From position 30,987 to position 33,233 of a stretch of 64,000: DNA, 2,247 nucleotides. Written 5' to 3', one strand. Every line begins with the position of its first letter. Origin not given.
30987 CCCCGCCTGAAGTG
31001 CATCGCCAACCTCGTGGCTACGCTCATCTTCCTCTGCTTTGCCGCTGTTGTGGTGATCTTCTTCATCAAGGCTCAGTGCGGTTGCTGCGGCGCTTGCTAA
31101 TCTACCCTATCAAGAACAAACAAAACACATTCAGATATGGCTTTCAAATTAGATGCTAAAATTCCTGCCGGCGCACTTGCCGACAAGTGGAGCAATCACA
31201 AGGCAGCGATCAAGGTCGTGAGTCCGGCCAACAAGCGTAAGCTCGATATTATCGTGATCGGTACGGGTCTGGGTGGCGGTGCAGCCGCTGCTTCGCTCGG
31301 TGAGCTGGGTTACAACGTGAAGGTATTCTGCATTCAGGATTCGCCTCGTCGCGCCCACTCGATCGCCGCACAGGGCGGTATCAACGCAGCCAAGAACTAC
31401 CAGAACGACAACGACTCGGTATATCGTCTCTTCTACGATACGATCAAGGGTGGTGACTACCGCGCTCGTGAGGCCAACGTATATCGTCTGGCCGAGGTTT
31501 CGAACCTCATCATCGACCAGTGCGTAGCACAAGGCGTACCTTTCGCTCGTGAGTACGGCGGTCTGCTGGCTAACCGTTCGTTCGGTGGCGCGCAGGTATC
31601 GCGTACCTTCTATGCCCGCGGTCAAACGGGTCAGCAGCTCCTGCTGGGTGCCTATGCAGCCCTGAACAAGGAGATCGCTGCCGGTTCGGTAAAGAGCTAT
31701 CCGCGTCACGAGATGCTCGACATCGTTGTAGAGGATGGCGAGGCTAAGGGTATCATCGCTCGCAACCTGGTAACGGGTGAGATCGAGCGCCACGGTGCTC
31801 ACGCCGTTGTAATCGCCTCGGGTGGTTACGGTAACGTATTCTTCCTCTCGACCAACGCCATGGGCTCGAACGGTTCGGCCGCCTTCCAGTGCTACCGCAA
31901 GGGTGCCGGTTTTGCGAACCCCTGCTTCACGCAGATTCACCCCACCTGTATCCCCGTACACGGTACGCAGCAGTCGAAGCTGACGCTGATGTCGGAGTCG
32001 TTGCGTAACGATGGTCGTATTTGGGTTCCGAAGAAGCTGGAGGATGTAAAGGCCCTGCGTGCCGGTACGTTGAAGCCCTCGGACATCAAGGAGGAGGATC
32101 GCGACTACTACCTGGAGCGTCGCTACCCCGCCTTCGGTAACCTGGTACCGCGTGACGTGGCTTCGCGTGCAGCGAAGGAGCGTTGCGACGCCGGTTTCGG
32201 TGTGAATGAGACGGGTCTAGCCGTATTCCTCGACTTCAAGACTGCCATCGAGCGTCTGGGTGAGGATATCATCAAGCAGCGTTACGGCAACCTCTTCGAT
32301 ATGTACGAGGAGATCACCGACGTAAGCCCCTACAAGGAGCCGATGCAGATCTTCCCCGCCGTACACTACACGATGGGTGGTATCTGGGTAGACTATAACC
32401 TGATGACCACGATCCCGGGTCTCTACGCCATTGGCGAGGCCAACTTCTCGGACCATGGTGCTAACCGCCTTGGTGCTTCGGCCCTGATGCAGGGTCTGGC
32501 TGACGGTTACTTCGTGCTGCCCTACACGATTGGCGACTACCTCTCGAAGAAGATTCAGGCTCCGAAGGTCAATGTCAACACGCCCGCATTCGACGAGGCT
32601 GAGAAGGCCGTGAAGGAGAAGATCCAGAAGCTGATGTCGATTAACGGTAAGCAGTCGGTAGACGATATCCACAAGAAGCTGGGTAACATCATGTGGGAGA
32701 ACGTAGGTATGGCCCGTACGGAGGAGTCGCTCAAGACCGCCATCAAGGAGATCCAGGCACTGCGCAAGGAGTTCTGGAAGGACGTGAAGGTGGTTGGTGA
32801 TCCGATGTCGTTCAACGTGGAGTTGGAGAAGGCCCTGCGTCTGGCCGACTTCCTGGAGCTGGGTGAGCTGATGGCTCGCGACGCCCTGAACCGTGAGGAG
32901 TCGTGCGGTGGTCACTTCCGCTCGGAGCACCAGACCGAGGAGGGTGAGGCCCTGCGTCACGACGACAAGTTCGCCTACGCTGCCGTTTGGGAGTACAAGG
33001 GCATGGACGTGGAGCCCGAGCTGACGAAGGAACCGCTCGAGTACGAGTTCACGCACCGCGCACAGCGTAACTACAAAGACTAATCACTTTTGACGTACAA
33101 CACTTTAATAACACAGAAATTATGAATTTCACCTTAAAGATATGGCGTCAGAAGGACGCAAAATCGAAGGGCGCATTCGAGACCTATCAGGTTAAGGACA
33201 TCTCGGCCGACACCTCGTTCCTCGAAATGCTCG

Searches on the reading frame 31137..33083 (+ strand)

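Call 35: search_protein_families(library=pfam, proteins=[window:31137-33083:+])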
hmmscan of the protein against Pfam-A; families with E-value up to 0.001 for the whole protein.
window:31137-33083:+ (648 aa): 5 families
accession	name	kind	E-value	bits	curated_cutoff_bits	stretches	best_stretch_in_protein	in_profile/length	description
PF00890.30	FAD_binding_2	-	6.5e-59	200.6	20.4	1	37-450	1-414/414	FAD binding domain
PF02910.25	Succ_DH_flav_C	-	1e-37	129.5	20.8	1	512-646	1-130/130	Fumarate reductase flavoprotein C-term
PF07992.20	Pyr_redox_2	-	3.3e-06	27.2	26.1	0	37-235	2-114/291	Pyridine nucleotide-disulphide oxidoreductase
PF03486.20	HI0933_like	-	1e-05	25.6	50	0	37-91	2-56/244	HI0933-like protein Rossmann domain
PF01266.30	DAO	-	0.00028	21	27.9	0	37-236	1-209/353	FAD dependent oxidoreductase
